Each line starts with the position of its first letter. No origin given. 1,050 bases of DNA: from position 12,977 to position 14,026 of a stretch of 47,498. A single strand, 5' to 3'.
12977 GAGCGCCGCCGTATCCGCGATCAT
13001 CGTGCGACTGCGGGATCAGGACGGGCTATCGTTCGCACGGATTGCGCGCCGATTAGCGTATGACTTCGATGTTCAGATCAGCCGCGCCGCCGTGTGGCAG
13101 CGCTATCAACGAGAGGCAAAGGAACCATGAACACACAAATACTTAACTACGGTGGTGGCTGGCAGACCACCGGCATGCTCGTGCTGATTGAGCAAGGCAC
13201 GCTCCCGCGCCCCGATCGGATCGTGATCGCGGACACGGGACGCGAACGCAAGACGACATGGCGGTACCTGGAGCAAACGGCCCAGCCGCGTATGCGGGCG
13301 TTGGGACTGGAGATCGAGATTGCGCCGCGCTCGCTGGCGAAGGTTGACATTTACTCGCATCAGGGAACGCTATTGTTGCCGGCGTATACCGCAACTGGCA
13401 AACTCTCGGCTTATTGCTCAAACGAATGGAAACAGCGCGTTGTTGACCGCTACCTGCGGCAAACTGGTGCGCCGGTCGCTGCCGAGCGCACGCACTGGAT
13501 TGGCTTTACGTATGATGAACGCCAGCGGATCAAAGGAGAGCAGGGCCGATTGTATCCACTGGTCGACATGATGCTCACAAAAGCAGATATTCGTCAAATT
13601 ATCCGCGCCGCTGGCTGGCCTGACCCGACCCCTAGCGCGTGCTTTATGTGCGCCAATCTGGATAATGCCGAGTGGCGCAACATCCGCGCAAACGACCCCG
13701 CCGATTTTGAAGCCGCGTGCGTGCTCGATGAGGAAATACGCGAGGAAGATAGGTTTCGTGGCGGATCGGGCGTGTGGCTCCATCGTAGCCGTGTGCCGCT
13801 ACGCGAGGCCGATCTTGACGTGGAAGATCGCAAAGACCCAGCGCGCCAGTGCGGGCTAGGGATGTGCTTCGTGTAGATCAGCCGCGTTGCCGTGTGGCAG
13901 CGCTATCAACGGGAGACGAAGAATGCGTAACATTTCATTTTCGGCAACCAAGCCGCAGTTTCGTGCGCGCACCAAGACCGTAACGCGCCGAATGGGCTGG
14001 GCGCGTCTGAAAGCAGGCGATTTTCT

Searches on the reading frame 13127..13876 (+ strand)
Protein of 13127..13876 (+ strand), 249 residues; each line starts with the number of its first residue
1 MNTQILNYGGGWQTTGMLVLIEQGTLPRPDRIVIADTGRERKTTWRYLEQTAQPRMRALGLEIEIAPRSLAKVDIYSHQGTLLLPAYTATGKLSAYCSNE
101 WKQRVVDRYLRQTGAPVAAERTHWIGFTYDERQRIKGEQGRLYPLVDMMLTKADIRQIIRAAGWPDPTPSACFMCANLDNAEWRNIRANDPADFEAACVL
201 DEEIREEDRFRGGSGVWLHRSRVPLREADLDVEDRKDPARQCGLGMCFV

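Call 4: search_protein_families(library=pfam, proteins=[window:13127-13876:+], max_evalue=1)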
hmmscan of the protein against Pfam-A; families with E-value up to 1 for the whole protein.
window:13127-13876:+ (249 aa): 0 families

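Call 5: search_protein_families(library=phrogs, proteins=[window:13127-13876:+], max_evalue=0.01)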
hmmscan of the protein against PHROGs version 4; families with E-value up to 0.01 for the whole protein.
window:13127-13876:+ (249 aa): 1 family
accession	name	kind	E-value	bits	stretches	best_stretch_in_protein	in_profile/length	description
phrog_424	-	moron, auxiliary metabolic gene and host takeover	1.2e-29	104.6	1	5-248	164-411/460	phosphoadenosine phosphosulfate reductase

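Call 8: search_protein_families(library=ncbifam, proteins=[window:13127-13876:+], max_evalue=1)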
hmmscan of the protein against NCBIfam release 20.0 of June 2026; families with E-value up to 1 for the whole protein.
window:13127-13876:+ (249 aa): 0 families

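Call 16: find_homologous_proteins(query=window:13127-13876:+, max_evalue=0.001)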
Query window:13127-13876:+ (249 aa): 701 proteins with E <= 0.001 among 1252 candidates; the best 120 are listed.
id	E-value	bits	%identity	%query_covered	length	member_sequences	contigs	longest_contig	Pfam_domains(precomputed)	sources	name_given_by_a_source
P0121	4.1e-169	579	100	100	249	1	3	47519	-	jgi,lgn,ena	-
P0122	3.9e-147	507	87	99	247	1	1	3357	-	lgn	-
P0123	1.5e-136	472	80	98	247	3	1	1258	-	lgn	-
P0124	3.2e-134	464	79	99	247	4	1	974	-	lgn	-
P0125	6.2e-134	463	78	100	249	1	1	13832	-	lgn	-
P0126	7.0e-134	463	78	100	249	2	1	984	-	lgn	-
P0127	4.0e-132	457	80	100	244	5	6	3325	-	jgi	jgi:hypothetical protein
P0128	7.6e-132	457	77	100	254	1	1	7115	-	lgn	-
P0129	1.3e-129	449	79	99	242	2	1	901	-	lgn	-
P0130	1.5e-126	439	78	99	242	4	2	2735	-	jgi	jgi:hypothetical protein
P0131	1.9e-126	439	77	100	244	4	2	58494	-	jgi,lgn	jgi:hypothetical protein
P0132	3.5e-125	435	73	99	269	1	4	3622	-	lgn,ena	-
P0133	1.9e-124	432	76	99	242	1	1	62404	-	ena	-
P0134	2.6e-124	432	76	100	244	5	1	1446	-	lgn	-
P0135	3.0e-124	432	72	100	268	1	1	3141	-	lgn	-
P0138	2.6e-121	422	71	98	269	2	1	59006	-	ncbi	-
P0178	1.1e-98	348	63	98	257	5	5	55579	-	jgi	jgi:3'-phosphoadenosine 5'-phosphosulfate sulfotransferase (PAPS reductase)/FAD synthetase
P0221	6.5e-92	326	59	99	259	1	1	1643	PF01507.26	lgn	-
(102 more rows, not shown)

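Call 43: search_solved_structures(query=window:13127-13876:+, max_evalue=10, show_alignments=2)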
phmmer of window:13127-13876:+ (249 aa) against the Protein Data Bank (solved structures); distinct sequences matched with E-value up to 10: 2.
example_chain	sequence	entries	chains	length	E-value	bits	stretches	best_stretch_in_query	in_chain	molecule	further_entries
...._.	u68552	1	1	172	0.2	14.4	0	198-241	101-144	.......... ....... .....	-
4ney_A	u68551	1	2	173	0.2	14.3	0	198-241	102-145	Engineered protein OR277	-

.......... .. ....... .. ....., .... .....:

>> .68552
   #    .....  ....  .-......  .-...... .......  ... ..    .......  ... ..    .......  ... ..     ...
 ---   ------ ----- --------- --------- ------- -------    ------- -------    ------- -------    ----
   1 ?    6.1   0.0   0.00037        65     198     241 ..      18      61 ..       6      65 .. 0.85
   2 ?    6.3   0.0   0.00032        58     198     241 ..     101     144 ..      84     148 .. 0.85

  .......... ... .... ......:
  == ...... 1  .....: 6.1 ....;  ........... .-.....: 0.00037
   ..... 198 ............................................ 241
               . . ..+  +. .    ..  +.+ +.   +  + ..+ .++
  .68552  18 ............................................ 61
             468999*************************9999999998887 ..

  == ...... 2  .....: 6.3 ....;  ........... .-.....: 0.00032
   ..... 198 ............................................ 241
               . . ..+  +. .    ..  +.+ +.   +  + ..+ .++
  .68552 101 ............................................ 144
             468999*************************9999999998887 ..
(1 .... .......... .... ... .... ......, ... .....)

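Call 54: find_related_loci(query=window:13127-13876:+, collection=viral_contigs, flank=10000)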
Query window:13127-13876:+ (249 aa) in viral_contigs; peptide patterns used: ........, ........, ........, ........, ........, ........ (x = any residue, [..] = any of these).
26 stretches matched a pattern; 17 encode a relative of the query (tblastn E <= 1e-3); 17 distinct loci.
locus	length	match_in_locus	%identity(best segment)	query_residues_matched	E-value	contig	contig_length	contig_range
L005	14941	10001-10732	77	1-249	3e-129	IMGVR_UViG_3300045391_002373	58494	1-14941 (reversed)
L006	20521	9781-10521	40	5-249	4e-58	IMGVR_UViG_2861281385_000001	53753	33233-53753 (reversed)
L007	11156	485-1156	44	5-234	8e-57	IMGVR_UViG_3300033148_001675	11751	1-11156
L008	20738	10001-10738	40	4-249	2e-50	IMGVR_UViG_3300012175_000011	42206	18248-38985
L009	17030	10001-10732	40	3-249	2e-50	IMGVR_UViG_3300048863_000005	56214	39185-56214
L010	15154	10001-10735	40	1-248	7e-50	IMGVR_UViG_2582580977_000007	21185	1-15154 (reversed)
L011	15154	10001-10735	40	1-248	7e-50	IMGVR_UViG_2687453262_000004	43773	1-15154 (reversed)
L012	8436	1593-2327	40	1-248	1e-49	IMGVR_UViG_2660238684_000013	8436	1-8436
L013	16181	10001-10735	40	1-248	1e-49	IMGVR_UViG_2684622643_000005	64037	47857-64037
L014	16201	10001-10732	40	3-249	3e-49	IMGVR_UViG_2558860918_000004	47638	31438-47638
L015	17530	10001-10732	40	3-249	6e-48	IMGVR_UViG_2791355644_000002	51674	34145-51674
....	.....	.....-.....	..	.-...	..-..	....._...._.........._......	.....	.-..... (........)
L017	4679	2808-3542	38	3-249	3e-47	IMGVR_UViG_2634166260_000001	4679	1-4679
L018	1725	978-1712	38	3-249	3e-48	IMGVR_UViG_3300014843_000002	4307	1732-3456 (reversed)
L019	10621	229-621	47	3-131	9e-31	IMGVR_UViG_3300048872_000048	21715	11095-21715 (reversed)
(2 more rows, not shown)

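Call 60: search_protein_families(library=pfam, proteins=[L008:7947-9146:+, L009:15861-17030:+, L019:4036-5538:+, L005:4723-6078:+, L005:8055-9206:+, L005:10790-11554:+, L005:11554-11994:+, L007:5875-7971:+], max_evalue=0.001)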
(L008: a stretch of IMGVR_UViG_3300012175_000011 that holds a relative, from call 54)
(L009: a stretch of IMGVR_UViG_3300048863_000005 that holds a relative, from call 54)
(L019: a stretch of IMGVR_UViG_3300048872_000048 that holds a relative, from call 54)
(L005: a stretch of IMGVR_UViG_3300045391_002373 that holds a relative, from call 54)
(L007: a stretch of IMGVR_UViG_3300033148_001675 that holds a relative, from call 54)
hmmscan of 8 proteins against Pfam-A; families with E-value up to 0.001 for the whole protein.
L008:7947-9146:+ (399 aa): 1 family
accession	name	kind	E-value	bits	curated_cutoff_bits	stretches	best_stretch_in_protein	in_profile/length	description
PF00145.23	DNA_methylase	-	1.4e-37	130.3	22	1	71-262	1-185/324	C-5 cytosine-specific DNA methylase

L009:15861-17030:+ (389 aa): 1 family
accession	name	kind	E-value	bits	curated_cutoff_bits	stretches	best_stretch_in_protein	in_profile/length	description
PF00589.27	Phage_integrase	-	7.5e-10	39.3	27.1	1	190-357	24-166/172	Phage integrase family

L019:4036-5538:+ (500 aa): 0 families

L005:4723-6078:+ (451 aa): 3 families
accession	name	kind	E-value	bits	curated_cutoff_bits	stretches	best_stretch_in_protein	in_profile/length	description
PF03796.21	DnaB_C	-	1.6e-90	303.4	27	1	188-442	1-255/255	DnaB-like helicase C terminal domain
PF00772.26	DnaB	-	5.3e-29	100.7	23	1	12-112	2-102/103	DnaB-like helicase N terminal domain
PF13481.12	AAA_25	-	1.2e-09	38.5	27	1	201-364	28-189/195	AAA domain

L005:8055-9206:+ (383 aa): 3 families
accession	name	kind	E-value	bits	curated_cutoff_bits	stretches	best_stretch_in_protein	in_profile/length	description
PF00589.27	Phage_integrase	-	1.9e-19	70.5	27.1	1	190-371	3-169/172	Phage integrase family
PF14659.12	Phage_int_SAM_3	-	4.3e-06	27.3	22.6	1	69-125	1-58/58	Phage integrase, N-terminal SAM-like domain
PF22022.2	Phage_int_M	-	0.00083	20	27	0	74-124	5-56/96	Phage integrase central domain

L005:10790-11554:+ (254 aa): 1 family
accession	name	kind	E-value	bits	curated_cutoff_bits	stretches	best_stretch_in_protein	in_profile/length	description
PF23859.1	DpdA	-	6.5e-37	127.5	27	1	9-220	4-224/291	DeoxyPurine in DNA protein A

L005:11554-11994:+ (146 aa): 2 families
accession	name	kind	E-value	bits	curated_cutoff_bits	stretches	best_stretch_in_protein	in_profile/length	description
PF13392.12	HNH_3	-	6.7e-14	51.7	24.8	1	39-84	1-46/46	HNH endonuclease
PF05551.17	zf-His_Me_endon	-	0.00014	22.5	27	1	56-99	64-106/131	Zinc-binding loop region of homing endonuclease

L007:5875-7971:+ (698 aa): 2 families
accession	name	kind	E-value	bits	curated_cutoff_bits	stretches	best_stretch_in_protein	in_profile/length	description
PF04860.17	Phage_portal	-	1.8e-57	195.4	39.1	1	57-381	3-318/321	Phage portal protein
PF04233.19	Phage_Mu_F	-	3.3e-14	54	29.6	1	567-688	2-110/112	Phage Mu protein F like protein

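Call 65: find_encoding_contigs(protein=P0121, flank=10000, max_places=3)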
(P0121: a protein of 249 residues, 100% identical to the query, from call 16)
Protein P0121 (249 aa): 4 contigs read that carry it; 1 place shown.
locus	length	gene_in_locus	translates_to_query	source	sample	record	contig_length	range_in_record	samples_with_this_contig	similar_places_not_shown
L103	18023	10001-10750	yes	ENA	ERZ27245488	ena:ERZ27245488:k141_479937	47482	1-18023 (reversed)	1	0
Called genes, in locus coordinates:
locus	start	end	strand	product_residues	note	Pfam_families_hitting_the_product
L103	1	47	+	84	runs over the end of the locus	-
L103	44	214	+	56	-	-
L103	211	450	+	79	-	-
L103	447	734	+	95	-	-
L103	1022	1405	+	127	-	-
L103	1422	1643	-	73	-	PF07878:RHH_5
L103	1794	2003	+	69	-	-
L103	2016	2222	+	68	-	-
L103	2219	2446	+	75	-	-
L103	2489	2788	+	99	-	PF13384:HTH_23 (faint)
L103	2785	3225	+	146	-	PF03767:Acid_phosphat_B, PF24694:LNS2_PITM1-3, PF25109:HAD_PNKP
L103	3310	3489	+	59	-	-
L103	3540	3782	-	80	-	PF13443:HTH_26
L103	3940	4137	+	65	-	-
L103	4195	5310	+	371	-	PF11300:DUF3102, PF05869:Dam (faint)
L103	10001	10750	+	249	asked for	-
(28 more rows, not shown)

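Call 68: search_dna_similar(query=window:13127-13876:+, collection=phages, mode=protein, max_rows=30)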
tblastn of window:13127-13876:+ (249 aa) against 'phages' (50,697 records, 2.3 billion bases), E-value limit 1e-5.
Records with a match: 49; places in all: 49; records where one place covers at least 80% of the query: 28.
Best place of each record, by identity: <60% 49.
By first word of the organism name: Mycobacterium 28; Vibrio 3; Pseudomonas 2; Salisaeta 2; Thermus 2; Synechococcus 2; Planktothrix 2; Oscillospiraceae 2; Geobacillus 1; Nocardia 1; and 4 more.
By host as written in the record: Mycobacterium abscessus GD43A 3; Pseudomonas aeruginosa 2; Vibrio fischeri 12A4 2; - 2; Salisaeta sp. SP9-1 2; Thermus thermophilus 2; Planktothrix agardhii HAB637 2; Mycobacterium abscessus GD40 2; and 27 more.
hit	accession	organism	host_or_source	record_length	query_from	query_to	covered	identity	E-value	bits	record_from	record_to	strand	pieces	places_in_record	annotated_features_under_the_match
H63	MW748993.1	Pseudomonas phage BUCT566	Pseudomonas aeruginosa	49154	1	248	100%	39.8%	1e-45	168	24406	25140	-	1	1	hypothetical protein (x2)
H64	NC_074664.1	Pseudomonas phage BUCT566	Pseudomonas aeruginosa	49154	1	248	100%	39.8%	1e-45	168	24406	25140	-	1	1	hypothetical protein (x2)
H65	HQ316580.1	Vibrio phage douglas 12A4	Vibrio fischeri 12A4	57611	4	248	98%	33.0%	3e-36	141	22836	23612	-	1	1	hypothetical protein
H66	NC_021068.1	Vibrio phage douglas 12A4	Vibrio fischeri 12A4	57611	4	248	98%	33.0%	3e-36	141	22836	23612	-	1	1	hypothetical protein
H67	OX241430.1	Vibrio phage 434O48-1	Oyster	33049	4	248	98%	33.0%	4e-35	138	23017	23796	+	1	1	putative ribosomal L7Ae/L30e/S12e/Gadd45 family protein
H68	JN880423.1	Salisaeta icosahedral phage 1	Salisaeta sp. SP9-1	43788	4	230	91%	30.6%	1e-25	110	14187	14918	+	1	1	hypothetical protein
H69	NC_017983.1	Salisaeta icosahedral phage 1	Salisaeta sp. SP9-1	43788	4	230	91%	30.6%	1e-25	110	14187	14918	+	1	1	phosphoadenosine phosphosulfate reductase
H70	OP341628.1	Geobacillus phage vB_GthS_PK5.1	Geobacillus thermodenitrificans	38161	5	249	98%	27.9%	3e-20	95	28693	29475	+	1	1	phosphoadenosine phosphosulfate reductase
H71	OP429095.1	Nocardia phage NS-I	Nocardia seriolae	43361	4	237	94%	28.9%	8e-21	97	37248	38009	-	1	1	hypothetical protein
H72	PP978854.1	Gordonia phage PotPie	Gordonia rubripertincta NRRL B-16540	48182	2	237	95%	28.0%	4e-20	95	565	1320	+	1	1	2: hypothetical protein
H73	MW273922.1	Pelagibacter phage HTVC034P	Candidatus Pelagibacter sp. HTCC1062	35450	5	249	98%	26.1%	1e-20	96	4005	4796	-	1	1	putative phosphoadenosine phosphosulfate reductase | hypothetical protein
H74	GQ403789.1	Thermus phage P23-77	Thermus thermophilus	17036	2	231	92%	27.7%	2e-16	84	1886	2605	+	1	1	phosphoadenosine phosphosulfate reductase | hypothetical protein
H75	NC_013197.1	Thermus phage P23-77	Thermus thermophilus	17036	2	231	92%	27.7%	2e-16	84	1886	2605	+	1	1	phosphoadenosine phosphosulfate reductase | hypothetical protein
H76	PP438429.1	Synechococcus phage Ssp-JY39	Synechococcus sp.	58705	4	249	99%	25.8%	2e-10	66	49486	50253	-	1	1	putative PAPS reductase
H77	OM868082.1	Synechococcus phage Yong-M2-251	Synechococcus sp. PCC 7002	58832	4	249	99%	25.8%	2e-10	66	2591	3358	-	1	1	hypothetical protein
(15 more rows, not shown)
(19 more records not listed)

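Call 70: find_encoding_contigs(protein=P0138, flank=10000, max_places=2)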
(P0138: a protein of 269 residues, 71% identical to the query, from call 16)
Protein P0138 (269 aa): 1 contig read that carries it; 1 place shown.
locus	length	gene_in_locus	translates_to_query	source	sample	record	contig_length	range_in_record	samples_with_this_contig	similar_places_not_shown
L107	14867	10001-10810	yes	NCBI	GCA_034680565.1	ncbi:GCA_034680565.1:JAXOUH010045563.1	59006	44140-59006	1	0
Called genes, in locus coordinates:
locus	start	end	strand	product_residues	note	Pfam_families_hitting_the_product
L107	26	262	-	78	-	-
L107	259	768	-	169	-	-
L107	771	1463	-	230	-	-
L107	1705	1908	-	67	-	-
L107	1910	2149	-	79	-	-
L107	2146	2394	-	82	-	-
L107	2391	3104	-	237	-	PF01510:Amidase_2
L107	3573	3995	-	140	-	PF13560:HTH_31 (weak), PF01381:HTH_3, PF13443:HTH_26 (faint)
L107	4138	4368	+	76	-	-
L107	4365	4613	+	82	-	-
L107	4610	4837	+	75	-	-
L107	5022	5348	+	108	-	-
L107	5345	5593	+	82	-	-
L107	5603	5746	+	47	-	-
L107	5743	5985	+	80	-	-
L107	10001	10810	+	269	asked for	-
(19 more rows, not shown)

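Call 71: search_protein_families(library=padloc, proteins=[window:13127-13876:+, P0178, P0221], max_evalue=10)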
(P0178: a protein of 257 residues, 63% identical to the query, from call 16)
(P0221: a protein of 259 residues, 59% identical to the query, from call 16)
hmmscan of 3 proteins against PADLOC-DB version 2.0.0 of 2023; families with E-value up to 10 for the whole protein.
window:13127-13876:+ (249 aa): 1 family
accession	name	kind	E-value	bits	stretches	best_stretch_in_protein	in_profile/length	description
PDLC02782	SspD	-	2.5e-08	32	1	5-230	3-228/277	SspD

P0178 (257 aa): 1 family
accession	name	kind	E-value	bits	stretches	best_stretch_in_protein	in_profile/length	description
PDLC02782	SspD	-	2.1e-09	35.5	1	9-227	3-212/277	SspD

P0221 (259 aa): 2 families
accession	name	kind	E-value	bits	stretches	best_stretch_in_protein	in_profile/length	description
PDLC02782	SspD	-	2.9e-12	44.9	1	11-227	3-210/277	SspD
PDLC02510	BrxP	-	0.011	12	1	8-62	133-187/779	BrxP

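Call 73: find_encoding_contigs(protein=P0131, flank=10000, max_places=1)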
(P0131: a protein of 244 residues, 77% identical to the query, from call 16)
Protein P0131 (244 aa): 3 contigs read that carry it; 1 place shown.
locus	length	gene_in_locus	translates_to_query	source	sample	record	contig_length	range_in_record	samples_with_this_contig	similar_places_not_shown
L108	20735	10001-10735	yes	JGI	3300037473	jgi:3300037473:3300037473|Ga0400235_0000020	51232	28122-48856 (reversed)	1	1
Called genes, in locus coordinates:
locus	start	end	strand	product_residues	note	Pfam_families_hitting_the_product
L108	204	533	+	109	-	-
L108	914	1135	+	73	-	-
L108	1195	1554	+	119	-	PF01541:GIY-YIG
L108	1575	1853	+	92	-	-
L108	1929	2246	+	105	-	-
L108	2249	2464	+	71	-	-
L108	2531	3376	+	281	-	PF00140:Sigma70_r1_2 (weak), PF04542:Sigma70_r2, PF04539:Sigma70_r3, PF04545:Sigma70_r4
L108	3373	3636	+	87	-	-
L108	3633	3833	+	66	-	-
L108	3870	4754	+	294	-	-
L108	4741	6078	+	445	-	PF00772:DnaB, PF03796:DnaB_C, PF13481:AAA_25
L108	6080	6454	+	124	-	-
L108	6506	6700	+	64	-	-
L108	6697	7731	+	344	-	PF02086:MethyltransfD12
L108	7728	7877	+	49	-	-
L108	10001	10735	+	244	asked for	-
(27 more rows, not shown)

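Call 86: get_annotated_region(hit=H63, flank=4000)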
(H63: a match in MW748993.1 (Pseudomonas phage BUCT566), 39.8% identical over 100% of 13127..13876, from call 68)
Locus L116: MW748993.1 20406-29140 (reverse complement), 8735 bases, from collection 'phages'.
description: Pseudomonas phage BUCT566, complete genome.
organism: Pseudomonas phage BUCT566 (NCBI taxid 2829367)
taxonomy: Viruses; Duplodnaviria; Heunggongvirae; Uroviricota; Caudoviricetes
host: Pseudomonas aeruginosa; source: -; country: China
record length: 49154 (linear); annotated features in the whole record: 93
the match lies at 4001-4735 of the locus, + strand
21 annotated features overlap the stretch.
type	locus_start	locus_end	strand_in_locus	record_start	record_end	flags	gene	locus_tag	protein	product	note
CDS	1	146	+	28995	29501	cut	-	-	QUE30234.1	HNH endonuclease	-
CDS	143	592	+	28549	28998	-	-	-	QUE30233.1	single-stranded DNA-binding protein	-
CDS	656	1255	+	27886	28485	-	-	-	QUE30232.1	hypothetical protein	-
CDS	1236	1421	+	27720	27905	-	-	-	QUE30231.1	hypothetical protein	-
CDS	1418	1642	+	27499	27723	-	-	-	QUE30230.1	hypothetical protein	-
CDS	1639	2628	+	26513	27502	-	-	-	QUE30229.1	hypothetical protein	hypothetical protein JT355_gp40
CDS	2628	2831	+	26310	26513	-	-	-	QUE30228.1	hypothetical protein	-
CDS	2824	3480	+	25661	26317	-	-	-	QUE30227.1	hypothetical protein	hypothetical protein D3p046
CDS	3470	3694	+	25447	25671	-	-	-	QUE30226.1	hypothetical protein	hypothetical protein AU162_gp025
CDS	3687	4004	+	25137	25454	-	-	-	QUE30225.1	hypothetical protein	hypothetical protein BH779_gp56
CDS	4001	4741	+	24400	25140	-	-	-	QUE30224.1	hypothetical protein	-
CDS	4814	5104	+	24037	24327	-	-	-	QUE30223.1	hypothetical protein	-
CDS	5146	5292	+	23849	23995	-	-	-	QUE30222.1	hypothetical protein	hypothetical protein D3p064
CDS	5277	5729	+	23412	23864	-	-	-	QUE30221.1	ead/Ea22-like family protein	-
CDS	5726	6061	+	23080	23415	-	-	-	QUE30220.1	hypothetical protein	-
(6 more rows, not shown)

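Call 87: get_annotated_region(hit=H67, flank=4000)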
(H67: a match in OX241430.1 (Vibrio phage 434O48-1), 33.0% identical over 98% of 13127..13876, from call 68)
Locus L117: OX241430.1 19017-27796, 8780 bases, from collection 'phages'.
description: Vibrio phage 434O48-1 genome assembly, chromosome: VP115E34_1.
organism: Vibrio phage 434O48-1 (NCBI taxid 2963199)
taxonomy: Viruses; Duplodnaviria; Heunggongvirae; Uroviricota; Caudoviricetes
host: -; source: Oyster; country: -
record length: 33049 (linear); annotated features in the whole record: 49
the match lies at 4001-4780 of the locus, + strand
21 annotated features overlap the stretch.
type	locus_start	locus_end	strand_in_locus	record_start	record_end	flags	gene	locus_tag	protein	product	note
CDS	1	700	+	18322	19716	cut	-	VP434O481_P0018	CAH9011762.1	putative coil containing protein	-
CDS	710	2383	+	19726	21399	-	-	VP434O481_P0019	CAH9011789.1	conserved hypothetical protein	-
CDS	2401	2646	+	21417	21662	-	-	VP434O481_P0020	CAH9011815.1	conserved hypothetical protein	-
CDS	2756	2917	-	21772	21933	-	-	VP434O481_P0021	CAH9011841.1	hypothetical protein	-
CDS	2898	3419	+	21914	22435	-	-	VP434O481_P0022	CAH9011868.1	conserved hypothetical protein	-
CDS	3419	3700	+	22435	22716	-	-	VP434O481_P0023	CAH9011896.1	hypothetical protein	-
CDS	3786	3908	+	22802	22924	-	-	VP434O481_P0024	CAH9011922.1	conserved hypothetical protein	-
CDS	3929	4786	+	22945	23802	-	-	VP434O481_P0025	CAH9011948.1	putative ribosomal L7Ae/L30e/S12e/Gadd45 family protein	-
CDS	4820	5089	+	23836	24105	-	-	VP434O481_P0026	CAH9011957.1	winged helix-turn-helix DNA-binding domainprotein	-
CDS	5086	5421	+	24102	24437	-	-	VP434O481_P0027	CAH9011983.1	hypothetical protein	-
CDS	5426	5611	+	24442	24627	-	-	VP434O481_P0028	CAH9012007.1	putative coil containing protein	-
CDS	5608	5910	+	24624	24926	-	-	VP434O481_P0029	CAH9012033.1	conserved hypothetical protein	-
CDS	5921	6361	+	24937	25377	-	-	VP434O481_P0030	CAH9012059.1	TMhelix containing protein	-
CDS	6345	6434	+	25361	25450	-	-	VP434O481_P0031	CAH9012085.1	hypothetical protein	-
CDS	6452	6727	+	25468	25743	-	-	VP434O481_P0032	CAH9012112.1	conserved hypothetical protein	-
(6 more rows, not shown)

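Call 113: predict_structure(alignment_id=A4)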
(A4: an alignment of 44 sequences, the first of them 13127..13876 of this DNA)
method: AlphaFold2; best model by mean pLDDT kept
length: 249 residues; sequences in the alignment: 44
mean_pLDDT: 91.1   pTM: 0.87
mean pLDDT of the five models: 91.1, 90.8, 89.7, 81.2, 78.8
residues with pLDDT >= 90: 184; 70-90: 50; 50-70: 14; < 50: 1
segments of 3 or more residues with pLDDT < 50: none
pLDDT, mean of each block of 10 residues (from residue 1): 92 96 98 94 94 98 97 87 89 79 92 90 94 89 97 97 93 90 94 96 95 92 95 75 61
secondary structure, 60 per line:
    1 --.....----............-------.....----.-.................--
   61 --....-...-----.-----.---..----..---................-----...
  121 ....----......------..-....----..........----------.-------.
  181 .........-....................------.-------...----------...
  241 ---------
elements in order: E3-7 H12-23 E31-35 H42-58 E63-66 H97-112 E121-124 H129-134 H144-147 H152-161 H180-189 H191-210

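Call 117: fold_search(model_id=the predicted structure, library=pdb)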
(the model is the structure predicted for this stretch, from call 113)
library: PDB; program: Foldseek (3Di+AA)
matches with E <= 10: 1176; with E <= 0.001: 17
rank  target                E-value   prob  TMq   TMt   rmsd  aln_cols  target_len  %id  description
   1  8cp3_A                7.4e-05  1.00  0.42  0.42   8.3       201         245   13  Apo-LarE in complex with AMP-PNP (released 2024-01-31)
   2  2ywb_A                1.5e-04  1.00  0.39  0.22   5.6       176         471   17  Crystal structure of GMP synthetase from Thermus thermophilus (released 2007-10-23)
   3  8cp4_A                2.0e-04  1.00  0.43  0.42   5.7       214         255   14  [4Fe-4S] cluster containing LarE in complex with AMP (released 2024-01-31)
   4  8cp3_B                2.4e-04  1.00  0.42  0.42  10.7       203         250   14  Apo-LarE in complex with AMP-PNP (released 2024-01-31)
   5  8cnz_D                2.4e-04  1.00  0.42  0.41   5.7       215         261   14  mmLarE-[4Fe-4S] phased by Fe-SAD (released 2024-01-31)
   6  8cnz_F                3.0e-04  1.00  0.44  0.43   5.8       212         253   13  mmLarE-[4Fe-4S] phased by Fe-SAD (released 2024-01-31)
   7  8cnz_A                3.2e-04  1.00  0.44  0.44   5.5       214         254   14  mmLarE-[4Fe-4S] phased by Fe-SAD (released 2024-01-31)
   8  2vxo_A                3.6e-04  1.00  0.36  0.16   8.5       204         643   15  Human GMP synthetase in complex with XMP (released 2008-08-12)
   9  8cnz_C                4.6e-04  1.00  0.43  0.42   5.6       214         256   14  mmLarE-[4Fe-4S] phased by Fe-SAD (released 2024-01-31)
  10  2vxo_B                4.6e-04  1.00  0.37  0.16   8.1       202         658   14  Human GMP synthetase in complex with XMP (released 2008-08-12)
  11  5udr_C                5.9e-04  1.00  0.38  0.38   6.0       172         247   13  LarE, a sulfur transferase involved in synthesis of the cofactor for lactate racemase in complex with nicotinamide mon (released 2017-08-23)
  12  2dpl_B                7.0e-04  1.00  0.37  0.33  11.2       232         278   15  Crystal Structure of the GMP synthase from Pyrococcus horikoshii OT3 (released 2006-11-12)
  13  6jp9_D                7.5e-04  1.00  0.38  0.32   6.4       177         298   19  Crsytal structure of a XMP complexed ATPPase subunit of M. jannaschii GMP synthetase (released 2020-04-22)
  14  6dg3_H                8.0e-04  1.00  0.41  0.42  10.4       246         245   13  LarE, a sulfur transferase involved in synthesis of the cofactor for lactate racemase, in complex with caesium (released 2019-05-22)
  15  5uds_C                9.5e-04  1.00  0.38  0.38   5.7       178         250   12  LarE, a sulfur transferase involved in synthesis of the cofactor for lactate racemase, in complex with MgATP (released 2017-08-23)
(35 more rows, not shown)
